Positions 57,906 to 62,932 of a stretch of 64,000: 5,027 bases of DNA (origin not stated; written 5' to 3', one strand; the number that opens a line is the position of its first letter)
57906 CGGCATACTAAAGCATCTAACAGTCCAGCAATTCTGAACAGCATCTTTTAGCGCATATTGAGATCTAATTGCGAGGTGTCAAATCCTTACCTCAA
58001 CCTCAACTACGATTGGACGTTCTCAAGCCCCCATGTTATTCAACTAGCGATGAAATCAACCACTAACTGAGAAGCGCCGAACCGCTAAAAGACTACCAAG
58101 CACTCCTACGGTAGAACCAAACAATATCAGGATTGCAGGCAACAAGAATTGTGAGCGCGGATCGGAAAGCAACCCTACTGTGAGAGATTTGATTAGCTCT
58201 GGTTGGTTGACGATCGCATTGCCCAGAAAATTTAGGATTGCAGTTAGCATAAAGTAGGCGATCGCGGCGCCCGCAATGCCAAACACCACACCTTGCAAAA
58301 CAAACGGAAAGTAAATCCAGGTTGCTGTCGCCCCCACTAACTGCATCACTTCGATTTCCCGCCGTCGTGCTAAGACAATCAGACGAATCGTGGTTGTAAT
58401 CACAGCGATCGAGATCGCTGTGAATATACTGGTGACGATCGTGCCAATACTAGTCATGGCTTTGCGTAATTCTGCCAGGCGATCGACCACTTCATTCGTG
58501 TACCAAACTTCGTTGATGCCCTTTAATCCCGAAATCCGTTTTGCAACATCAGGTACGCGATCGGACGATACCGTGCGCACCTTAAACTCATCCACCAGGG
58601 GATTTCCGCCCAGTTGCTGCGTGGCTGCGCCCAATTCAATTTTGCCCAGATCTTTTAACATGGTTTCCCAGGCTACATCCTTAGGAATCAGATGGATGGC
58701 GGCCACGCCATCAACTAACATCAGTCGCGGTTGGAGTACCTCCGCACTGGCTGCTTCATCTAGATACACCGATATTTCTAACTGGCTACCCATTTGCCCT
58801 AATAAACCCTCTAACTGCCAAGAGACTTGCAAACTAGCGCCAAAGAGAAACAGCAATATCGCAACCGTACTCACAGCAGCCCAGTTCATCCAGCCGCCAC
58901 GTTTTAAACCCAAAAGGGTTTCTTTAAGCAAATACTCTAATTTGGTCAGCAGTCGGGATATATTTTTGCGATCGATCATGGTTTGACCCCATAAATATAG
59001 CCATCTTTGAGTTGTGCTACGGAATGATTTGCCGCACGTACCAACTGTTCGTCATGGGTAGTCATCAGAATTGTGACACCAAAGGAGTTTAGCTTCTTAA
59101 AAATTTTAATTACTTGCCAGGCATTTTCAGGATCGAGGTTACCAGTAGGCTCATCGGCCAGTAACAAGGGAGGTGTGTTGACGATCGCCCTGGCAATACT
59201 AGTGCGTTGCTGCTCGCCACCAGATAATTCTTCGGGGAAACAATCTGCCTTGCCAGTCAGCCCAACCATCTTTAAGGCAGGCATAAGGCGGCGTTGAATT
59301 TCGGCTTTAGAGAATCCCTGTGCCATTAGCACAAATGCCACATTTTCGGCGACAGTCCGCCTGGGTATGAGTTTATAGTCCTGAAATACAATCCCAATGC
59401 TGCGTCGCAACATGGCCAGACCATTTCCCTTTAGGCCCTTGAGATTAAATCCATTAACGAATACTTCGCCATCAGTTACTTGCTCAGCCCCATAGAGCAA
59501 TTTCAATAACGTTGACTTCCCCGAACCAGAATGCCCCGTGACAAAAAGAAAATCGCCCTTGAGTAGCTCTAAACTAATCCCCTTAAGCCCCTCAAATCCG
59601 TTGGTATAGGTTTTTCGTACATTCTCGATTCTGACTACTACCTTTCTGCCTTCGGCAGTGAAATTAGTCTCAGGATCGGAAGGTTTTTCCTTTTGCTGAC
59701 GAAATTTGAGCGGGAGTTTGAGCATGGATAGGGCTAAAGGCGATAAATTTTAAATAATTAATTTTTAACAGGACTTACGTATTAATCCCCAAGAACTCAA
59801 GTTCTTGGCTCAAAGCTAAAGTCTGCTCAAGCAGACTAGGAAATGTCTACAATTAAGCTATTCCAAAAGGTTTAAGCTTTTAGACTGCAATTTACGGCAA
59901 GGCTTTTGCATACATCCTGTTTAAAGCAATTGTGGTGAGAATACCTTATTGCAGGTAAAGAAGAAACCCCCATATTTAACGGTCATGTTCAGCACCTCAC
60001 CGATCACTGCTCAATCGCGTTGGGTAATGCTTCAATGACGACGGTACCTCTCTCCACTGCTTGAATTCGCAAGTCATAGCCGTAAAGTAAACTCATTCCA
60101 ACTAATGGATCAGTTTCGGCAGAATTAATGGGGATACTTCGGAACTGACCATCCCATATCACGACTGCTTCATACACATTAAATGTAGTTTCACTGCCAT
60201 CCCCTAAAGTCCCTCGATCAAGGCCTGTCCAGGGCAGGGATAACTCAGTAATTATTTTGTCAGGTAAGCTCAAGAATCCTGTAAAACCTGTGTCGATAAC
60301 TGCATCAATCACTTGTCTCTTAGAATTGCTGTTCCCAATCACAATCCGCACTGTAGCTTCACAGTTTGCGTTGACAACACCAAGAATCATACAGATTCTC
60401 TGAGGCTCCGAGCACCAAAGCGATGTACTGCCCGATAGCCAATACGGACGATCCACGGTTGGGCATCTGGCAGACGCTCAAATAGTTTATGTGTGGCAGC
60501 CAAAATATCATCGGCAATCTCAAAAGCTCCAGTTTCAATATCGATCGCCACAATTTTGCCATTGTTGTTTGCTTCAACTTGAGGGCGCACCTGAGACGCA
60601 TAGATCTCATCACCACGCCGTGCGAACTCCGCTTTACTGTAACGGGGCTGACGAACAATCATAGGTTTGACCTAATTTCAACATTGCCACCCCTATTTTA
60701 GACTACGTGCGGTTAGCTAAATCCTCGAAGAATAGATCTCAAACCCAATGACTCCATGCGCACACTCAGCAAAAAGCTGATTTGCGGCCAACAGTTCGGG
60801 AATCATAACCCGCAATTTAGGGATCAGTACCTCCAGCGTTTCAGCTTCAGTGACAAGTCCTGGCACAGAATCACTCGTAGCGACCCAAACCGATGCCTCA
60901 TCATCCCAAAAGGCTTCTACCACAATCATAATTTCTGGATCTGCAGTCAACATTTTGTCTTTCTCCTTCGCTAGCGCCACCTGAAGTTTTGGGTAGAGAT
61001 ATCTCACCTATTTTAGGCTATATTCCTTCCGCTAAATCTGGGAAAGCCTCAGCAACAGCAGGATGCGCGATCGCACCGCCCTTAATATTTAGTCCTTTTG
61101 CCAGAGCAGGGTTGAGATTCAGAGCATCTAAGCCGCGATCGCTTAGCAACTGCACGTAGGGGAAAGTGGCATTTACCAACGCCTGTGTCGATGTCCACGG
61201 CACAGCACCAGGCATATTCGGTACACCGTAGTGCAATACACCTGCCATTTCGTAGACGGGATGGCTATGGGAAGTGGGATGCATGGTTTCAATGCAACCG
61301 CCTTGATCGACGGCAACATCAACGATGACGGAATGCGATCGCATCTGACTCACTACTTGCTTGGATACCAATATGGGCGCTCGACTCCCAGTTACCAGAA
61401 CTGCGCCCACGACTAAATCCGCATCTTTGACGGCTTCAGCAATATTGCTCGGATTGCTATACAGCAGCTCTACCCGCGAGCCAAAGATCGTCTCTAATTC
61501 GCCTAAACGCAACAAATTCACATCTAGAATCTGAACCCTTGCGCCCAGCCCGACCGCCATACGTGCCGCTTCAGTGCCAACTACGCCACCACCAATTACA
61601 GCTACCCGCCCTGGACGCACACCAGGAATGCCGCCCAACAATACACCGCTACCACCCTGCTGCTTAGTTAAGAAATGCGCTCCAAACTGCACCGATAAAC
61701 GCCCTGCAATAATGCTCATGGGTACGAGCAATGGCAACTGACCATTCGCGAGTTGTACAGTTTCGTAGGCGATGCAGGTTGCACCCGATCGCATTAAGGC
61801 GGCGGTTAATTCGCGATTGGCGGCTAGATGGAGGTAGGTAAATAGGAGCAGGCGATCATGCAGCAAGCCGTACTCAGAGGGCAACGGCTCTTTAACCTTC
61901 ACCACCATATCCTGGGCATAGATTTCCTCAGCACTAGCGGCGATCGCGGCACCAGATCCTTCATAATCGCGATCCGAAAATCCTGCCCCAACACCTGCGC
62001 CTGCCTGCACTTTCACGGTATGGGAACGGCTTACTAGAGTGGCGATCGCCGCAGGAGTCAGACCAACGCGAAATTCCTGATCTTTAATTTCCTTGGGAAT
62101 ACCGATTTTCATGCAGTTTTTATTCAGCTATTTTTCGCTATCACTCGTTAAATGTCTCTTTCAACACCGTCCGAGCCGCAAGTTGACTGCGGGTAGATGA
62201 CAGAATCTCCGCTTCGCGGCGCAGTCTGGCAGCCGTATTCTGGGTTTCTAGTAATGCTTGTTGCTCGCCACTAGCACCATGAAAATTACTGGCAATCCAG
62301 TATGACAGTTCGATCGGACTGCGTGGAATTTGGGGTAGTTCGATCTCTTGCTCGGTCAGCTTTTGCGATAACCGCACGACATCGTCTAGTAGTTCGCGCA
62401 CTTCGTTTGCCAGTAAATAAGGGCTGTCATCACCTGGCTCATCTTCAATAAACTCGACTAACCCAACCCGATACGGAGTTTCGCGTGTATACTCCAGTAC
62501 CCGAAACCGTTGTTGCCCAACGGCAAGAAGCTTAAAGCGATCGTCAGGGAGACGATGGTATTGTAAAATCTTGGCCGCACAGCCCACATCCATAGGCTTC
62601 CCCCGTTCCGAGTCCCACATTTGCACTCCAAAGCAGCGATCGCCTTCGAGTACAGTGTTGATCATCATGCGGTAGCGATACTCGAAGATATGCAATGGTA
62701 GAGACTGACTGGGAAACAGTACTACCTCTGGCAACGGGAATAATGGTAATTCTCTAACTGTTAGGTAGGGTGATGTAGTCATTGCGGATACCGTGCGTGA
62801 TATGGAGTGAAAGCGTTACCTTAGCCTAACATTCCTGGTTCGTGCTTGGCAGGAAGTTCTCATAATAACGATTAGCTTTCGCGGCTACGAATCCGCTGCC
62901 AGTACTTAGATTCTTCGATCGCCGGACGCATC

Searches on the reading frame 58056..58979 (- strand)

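Call 23: search_protein_families(library=pfam, max_evalue=0.000001, proteins=[window:58056-58979:-])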
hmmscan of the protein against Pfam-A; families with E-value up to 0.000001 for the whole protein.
window:58056-58979:- (307 aa): 2 families
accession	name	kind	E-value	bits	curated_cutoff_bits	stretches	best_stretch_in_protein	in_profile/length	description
PF18075.7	FtsX_ECD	-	8.1e-13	49.2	23.5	1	67-158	1-96/96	FtsX extracellular domain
PF02687.27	FtsX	-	1.3e-08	35.4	25.5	1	181-303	2-115/120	FtsX-like permease C-terminal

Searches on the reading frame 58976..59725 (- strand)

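Call 23: search_protein_families(library=pfam, max_evalue=0.000001, proteins=[window:58976-59725:-])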
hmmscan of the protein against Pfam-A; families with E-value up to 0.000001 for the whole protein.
window:58976-59725:- (249 aa): 3 families
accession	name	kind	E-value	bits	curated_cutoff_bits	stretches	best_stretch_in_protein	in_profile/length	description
PF00005.33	ABC_tran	-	5.3e-33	115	25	1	47-194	1-136/137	ABC transporter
PF13304.12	AAA_21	-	2.9e-07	31.3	27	0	185-229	258-303/304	AAA domain, putative AbiEii toxin, Type IV TA system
PF02463.25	SMC_N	-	4.1e-07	30.1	40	0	130-236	100-209/220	RecF/RecN/SMC N terminal domain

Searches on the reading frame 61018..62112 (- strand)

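Call 23: search_protein_families(library=pfam, max_evalue=0.000001, proteins=[window:61018-62112:-])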
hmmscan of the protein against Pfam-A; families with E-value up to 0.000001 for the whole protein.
window:61018-62112:- (364 aa): 2 families
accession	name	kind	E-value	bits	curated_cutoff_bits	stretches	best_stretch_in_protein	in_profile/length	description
PF01262.27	AlaDh_PNT_C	-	7.3e-85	284.2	23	1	140-350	1-213/214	Alanine dehydrogenase/PNT, C-terminal domain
PF05222.21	AlaDh_PNT_N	-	2.2e-43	148.2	30.4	1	4-136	1-136/136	Alanine dehydrogenase/PNT, N-terminal domain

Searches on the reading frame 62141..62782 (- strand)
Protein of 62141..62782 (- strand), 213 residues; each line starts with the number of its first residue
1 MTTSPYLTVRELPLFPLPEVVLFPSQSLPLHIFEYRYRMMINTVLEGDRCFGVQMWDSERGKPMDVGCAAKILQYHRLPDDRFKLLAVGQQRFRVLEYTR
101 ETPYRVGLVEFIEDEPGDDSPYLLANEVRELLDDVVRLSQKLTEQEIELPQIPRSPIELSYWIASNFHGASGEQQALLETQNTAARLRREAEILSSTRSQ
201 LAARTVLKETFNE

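Call 23: search_protein_families(library=pfam, max_evalue=0.000001, proteins=[window:62141-62782:-])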
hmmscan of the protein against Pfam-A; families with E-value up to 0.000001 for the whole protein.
window:62141-62782:- (213 aa): 1 family
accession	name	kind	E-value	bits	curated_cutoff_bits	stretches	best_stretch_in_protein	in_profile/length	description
PF02190.22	LON_substr_bdg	-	6.3e-38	131.1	28.7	1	11-195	1-199/200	ATP-dependent protease La (LON) substrate-binding domain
